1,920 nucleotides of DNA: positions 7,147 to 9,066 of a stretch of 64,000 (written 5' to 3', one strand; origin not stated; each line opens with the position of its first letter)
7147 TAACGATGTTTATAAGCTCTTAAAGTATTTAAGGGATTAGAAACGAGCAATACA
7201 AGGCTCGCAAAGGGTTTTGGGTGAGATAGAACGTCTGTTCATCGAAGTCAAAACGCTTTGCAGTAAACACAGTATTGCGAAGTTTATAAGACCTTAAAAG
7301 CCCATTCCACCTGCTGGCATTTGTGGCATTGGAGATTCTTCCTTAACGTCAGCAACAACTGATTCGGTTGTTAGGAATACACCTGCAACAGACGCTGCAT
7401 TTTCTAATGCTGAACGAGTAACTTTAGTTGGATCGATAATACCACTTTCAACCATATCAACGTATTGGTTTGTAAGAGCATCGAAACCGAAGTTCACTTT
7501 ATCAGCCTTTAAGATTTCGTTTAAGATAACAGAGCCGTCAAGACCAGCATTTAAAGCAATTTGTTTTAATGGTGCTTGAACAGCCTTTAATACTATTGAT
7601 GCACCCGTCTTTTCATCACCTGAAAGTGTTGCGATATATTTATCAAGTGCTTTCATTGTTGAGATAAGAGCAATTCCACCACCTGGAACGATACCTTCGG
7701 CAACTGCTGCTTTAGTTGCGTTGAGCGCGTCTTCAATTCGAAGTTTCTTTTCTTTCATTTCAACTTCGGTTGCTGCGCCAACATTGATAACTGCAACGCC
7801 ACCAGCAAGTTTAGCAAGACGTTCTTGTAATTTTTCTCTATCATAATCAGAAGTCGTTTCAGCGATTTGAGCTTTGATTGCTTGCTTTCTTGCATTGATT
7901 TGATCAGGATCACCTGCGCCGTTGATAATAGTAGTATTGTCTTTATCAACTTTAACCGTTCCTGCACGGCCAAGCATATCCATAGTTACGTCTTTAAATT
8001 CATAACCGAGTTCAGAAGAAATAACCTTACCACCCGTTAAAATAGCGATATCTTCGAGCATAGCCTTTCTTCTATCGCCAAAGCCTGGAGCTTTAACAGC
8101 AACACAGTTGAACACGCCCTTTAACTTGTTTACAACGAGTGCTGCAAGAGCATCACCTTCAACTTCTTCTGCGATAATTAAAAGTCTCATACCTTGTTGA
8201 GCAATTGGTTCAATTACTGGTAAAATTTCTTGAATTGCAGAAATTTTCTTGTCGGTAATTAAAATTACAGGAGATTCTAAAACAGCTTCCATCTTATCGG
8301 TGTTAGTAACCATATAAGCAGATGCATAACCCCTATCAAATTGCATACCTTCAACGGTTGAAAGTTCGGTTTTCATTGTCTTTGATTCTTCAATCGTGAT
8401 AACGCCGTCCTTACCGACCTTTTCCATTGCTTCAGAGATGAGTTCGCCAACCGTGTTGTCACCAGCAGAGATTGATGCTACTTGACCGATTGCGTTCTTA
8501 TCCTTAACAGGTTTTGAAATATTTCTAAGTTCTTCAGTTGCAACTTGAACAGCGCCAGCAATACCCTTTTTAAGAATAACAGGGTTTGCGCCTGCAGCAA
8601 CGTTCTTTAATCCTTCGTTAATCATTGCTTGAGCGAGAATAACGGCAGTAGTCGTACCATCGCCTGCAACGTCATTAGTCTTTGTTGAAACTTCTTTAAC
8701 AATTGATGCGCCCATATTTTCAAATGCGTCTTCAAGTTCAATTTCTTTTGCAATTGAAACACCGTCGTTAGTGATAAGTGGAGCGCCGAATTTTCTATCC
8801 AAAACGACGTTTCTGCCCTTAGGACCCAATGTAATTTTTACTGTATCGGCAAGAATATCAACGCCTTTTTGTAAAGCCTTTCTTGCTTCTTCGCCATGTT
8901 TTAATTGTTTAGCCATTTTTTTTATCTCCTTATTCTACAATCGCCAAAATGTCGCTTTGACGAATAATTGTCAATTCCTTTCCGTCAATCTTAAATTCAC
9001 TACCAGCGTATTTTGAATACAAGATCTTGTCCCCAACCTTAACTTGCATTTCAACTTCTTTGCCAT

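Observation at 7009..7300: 127-nt tandem repeat downstream of groEL: conserved linkers alternate with divergent but structure-preserving long hairpins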

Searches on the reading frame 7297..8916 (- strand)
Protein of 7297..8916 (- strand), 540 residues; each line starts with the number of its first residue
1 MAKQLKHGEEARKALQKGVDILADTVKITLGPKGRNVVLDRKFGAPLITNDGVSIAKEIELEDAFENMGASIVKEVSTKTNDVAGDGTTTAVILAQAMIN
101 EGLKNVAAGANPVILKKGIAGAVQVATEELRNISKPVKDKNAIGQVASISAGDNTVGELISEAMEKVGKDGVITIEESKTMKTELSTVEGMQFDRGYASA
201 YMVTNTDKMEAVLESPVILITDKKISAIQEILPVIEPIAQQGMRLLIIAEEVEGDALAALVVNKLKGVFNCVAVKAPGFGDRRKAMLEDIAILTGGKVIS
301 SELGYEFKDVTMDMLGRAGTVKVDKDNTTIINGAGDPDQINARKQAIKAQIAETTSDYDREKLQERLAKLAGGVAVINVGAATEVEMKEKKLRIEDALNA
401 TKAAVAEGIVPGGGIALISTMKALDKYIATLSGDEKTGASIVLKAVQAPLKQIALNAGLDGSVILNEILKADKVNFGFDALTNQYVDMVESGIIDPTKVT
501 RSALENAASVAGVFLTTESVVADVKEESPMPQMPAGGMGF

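Call 29: find_homologous_proteins(query=window:7297-8916:-, max_evalue=1e-150)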
Query window:7297-8916:- (540 aa): 7998 proteins with E <= 1e-150 among 8000 candidates; the best 120 are listed.
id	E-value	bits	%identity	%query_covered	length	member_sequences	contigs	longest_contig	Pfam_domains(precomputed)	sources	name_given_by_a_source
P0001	0.0e+0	1116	100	100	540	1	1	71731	PF00118.30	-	-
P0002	0.0e+0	1105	99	100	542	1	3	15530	PF00118.30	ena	-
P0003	0.0e+0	1100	99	100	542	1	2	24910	PF00118.30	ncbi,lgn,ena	-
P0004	0.0e+0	1093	98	100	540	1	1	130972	PF00118.30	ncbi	-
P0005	0.0e+0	1092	98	100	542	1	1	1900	PF00118.30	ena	-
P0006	0.0e+0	1091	98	100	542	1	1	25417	PF00118.30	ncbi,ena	-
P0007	0.0e+0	1091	98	100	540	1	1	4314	PF00118.30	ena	-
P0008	0.0e+0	1090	98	100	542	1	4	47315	PF00118.30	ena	-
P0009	0.0e+0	1090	98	100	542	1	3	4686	PF00118.30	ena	-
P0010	0.0e+0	1089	98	100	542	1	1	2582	PF00118.30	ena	-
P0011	0.0e+0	1087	98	100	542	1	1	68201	PF00118.30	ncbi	-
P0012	0.0e+0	1085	97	100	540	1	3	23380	PF00118.30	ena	-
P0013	0.0e+0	1083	97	100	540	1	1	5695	PF00118.30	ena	-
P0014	0.0e+0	1082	97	100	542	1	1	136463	PF00118.30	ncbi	-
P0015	0.0e+0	1081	97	100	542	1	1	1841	PF00118.30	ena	-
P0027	0.0e+0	1051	95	100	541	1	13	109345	PF00118.30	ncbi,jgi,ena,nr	ncbi:MAG: chaperonin GroEL [Clostridiales bacterium]|nr:chaperonin GroEL [Clostridiales bacterium]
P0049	0.0e+0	1037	92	100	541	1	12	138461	PF00118.30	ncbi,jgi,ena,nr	ncbi:MAG: chaperonin GroEL [Clostridiales bacterium]|nr:chaperonin GroEL [Clostridiales bacterium]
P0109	0.0e+0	1024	93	100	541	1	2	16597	PF00118.30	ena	-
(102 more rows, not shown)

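Call 31: find_encoding_contigs(protein=P0003, flank=3000, max_places=3)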
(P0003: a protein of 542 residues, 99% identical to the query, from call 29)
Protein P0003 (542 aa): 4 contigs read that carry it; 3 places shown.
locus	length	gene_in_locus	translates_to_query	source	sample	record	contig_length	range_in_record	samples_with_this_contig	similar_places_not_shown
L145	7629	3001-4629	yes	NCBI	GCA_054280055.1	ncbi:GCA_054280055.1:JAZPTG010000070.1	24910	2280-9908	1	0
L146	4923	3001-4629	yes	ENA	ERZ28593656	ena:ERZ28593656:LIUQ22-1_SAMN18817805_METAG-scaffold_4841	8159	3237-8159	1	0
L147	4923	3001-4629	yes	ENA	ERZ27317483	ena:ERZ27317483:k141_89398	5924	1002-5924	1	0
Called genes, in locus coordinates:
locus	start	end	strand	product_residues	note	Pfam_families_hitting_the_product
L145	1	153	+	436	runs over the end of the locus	PF05496:RuvB_N, PF00004:AAA, PF13173:AAA_14 (weak), PF16193:AAA_assoc_2, PF12002:MgsA_C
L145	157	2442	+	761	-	PF09371:Tex_N, PF22706:Tex_central_region, PF14639:YqgF, PF16921:Tex_YqgF, PF14635:HHH_7, PF12836:HHH_3, PF17674:HHH_9, PF00575:S1, +1 more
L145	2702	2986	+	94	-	PF00166:Cpn10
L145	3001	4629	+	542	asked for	PF00118:Cpn60_TCP1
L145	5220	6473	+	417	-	PF00465:Fe-ADH (weak), PF13685:Fe-ADH_2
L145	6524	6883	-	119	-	PF12833:HTH_18, PF00165:HTH_AraC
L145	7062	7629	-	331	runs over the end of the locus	PF01116:F_bP_aldolase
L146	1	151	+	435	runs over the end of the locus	PF05496:RuvB_N, PF00004:AAA, PF13173:AAA_14 (weak), PF16193:AAA_assoc_2, PF12002:MgsA_C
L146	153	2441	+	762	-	PF09371:Tex_N, PF22706:Tex_central_region, PF14639:YqgF, PF16921:Tex_YqgF, PF14635:HHH_7, PF12836:HHH_3, PF17674:HHH_9, PF00575:S1, +1 more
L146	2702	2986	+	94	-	PF00166:Cpn10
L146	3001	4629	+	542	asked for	PF00118:Cpn60_TCP1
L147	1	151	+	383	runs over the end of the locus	?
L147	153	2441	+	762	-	PF09371:Tex_N, PF22706:Tex_central_region, PF14639:YqgF, PF16921:Tex_YqgF, PF14635:HHH_7, PF12836:HHH_3, PF17674:HHH_9, PF00575:S1, +1 more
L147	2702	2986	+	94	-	PF00166:Cpn10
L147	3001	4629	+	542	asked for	PF00118:Cpn60_TCP1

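Call 32: find_encoding_contigs(protein=P0004, flank=3000, max_places=2)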
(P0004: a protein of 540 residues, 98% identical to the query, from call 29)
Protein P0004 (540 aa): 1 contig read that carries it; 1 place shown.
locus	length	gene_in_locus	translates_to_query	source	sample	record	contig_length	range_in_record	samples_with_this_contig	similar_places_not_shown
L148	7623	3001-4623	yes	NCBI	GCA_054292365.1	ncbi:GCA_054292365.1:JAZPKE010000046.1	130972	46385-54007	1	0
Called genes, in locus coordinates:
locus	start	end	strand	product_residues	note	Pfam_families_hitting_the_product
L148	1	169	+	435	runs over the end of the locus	PF05496:RuvB_N, PF00004:AAA, PF13173:AAA_14 (weak), PF16193:AAA_assoc_2, PF12002:MgsA_C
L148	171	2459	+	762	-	PF09371:Tex_N, PF22706:Tex_central_region, PF16921:Tex_YqgF, PF14635:HHH_7, PF12836:HHH_3, PF17674:HHH_9, PF00575:S1, PF23459:S1_RRP5, +1 more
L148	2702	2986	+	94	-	PF00166:Cpn10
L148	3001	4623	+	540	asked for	PF00118:Cpn60_TCP1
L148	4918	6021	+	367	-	PF13088:BNR_2 (faint), PF24316:Tli3 (faint), PF02012:BNR (faint)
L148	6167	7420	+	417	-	PF00465:Fe-ADH, PF13685:Fe-ADH_2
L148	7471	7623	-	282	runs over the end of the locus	PF10114:PocR, PF12833:HTH_18, PF00165:HTH_AraC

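Call 33: find_encoding_contigs(protein=P0012, flank=3000, max_places=3)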
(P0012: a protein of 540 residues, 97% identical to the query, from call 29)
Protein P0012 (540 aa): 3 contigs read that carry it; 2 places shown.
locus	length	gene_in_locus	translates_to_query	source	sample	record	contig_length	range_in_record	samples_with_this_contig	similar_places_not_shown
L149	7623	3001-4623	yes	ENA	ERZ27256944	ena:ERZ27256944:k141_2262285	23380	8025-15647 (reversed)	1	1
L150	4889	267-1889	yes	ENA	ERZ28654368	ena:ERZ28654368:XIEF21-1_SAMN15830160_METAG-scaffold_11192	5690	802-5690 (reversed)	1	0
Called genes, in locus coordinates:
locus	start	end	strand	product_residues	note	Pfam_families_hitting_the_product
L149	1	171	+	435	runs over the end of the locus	PF05496:RuvB_N, PF00004:AAA, PF13173:AAA_14 (weak), PF16193:AAA_assoc_2, PF12002:MgsA_C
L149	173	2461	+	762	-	PF09371:Tex_N, PF22706:Tex_central_region, PF14639:YqgF, PF16921:Tex_YqgF, PF14635:HHH_7, PF12836:HHH_3, PF17674:HHH_9, PF00575:S1, +1 more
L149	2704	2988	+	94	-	PF00166:Cpn10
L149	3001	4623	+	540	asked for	PF00118:Cpn60_TCP1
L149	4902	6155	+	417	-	PF00465:Fe-ADH, PF13685:Fe-ADH_2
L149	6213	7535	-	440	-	PF07690:MFS_1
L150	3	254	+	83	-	?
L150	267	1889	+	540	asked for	PF00118:Cpn60_TCP1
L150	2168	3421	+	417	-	PF00465:Fe-ADH, PF13685:Fe-ADH_2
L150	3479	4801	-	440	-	PF07690:MFS_1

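Call 35: find_encoding_contigs(protein=P0027, flank=1500, max_places=4)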
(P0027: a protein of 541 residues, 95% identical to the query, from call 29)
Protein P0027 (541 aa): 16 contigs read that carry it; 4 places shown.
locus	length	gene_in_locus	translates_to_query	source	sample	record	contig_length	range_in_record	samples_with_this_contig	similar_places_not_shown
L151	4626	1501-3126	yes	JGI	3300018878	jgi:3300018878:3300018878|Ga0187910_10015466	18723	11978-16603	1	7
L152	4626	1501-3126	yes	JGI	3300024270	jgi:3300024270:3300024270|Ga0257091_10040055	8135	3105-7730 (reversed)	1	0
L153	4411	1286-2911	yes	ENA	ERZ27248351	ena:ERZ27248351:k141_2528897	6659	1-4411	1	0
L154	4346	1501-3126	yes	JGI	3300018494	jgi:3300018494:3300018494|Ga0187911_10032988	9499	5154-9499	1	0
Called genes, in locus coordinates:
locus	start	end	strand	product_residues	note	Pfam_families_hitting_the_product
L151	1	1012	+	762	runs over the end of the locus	PF09371:Tex_N, PF22706:Tex_central_region, PF14639:YqgF, PF16921:Tex_YqgF, PF14635:HHH_7, PF12836:HHH_3, PF17674:HHH_9, PF00575:S1, +1 more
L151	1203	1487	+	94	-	PF00166:Cpn10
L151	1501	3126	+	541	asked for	PF00118:Cpn60_TCP1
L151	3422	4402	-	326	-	PF01116:F_bP_aldolase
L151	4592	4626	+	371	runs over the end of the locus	PF02073:Peptidase_M29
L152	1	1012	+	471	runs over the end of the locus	?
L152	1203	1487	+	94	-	PF00166:Cpn10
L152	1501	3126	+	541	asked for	PF00118:Cpn60_TCP1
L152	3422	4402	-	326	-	PF01116:F_bP_aldolase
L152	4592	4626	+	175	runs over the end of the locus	PF02073:Peptidase_M29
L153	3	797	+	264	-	?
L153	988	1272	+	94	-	PF00166:Cpn10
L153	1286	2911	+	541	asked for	PF00118:Cpn60_TCP1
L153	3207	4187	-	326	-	PF01116:F_bP_aldolase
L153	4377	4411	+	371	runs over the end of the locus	PF02073:Peptidase_M29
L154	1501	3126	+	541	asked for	PF00118:Cpn60_TCP1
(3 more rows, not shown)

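Call 36: find_encoding_contigs(protein=P0049, flank=1500, max_places=4)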
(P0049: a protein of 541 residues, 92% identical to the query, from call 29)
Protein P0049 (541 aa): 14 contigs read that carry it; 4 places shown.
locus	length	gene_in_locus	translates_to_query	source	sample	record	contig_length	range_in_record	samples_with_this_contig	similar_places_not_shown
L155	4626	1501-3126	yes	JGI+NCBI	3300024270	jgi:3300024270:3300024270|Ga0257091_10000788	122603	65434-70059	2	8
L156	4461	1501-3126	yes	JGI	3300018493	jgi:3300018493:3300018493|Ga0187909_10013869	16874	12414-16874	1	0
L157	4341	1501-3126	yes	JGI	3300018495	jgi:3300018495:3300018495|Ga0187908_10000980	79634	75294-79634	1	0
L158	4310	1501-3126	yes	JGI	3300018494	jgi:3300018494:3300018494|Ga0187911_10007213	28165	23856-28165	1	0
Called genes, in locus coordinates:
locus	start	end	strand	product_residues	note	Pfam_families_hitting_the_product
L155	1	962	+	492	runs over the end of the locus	PF08903:DUF1846, PF20921:DUF1846_C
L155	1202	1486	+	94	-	PF00166:Cpn10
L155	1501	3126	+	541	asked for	PF00118:Cpn60_TCP1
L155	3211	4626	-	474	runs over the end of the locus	PF03951:Gln-synt_N, PF00120:Gln-synt_C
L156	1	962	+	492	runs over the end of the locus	PF08903:DUF1846, PF20921:DUF1846_C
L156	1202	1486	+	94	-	PF00166:Cpn10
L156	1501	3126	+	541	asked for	PF00118:Cpn60_TCP1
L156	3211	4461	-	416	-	?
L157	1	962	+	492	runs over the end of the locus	PF08903:DUF1846, PF20921:DUF1846_C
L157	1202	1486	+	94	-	PF00166:Cpn10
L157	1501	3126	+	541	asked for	PF00118:Cpn60_TCP1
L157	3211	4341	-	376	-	?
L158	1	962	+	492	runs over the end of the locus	PF08903:DUF1846, PF20921:DUF1846_C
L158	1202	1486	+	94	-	PF00166:Cpn10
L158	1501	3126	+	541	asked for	PF00118:Cpn60_TCP1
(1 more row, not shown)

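Call 37: find_encoding_contigs(protein=P0109, flank=1500, max_places=3)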
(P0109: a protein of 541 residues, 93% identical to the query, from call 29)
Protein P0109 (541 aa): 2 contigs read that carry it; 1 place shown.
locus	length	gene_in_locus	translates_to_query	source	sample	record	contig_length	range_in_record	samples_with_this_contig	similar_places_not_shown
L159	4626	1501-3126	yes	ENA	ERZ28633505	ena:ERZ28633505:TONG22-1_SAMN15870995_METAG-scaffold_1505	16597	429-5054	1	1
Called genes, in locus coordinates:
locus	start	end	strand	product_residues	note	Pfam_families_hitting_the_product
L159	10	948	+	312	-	PF00892:EamA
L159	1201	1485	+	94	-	PF00166:Cpn10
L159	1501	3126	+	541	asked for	PF00118:Cpn60_TCP1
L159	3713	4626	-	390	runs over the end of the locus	PF05636:HIGH_NTase1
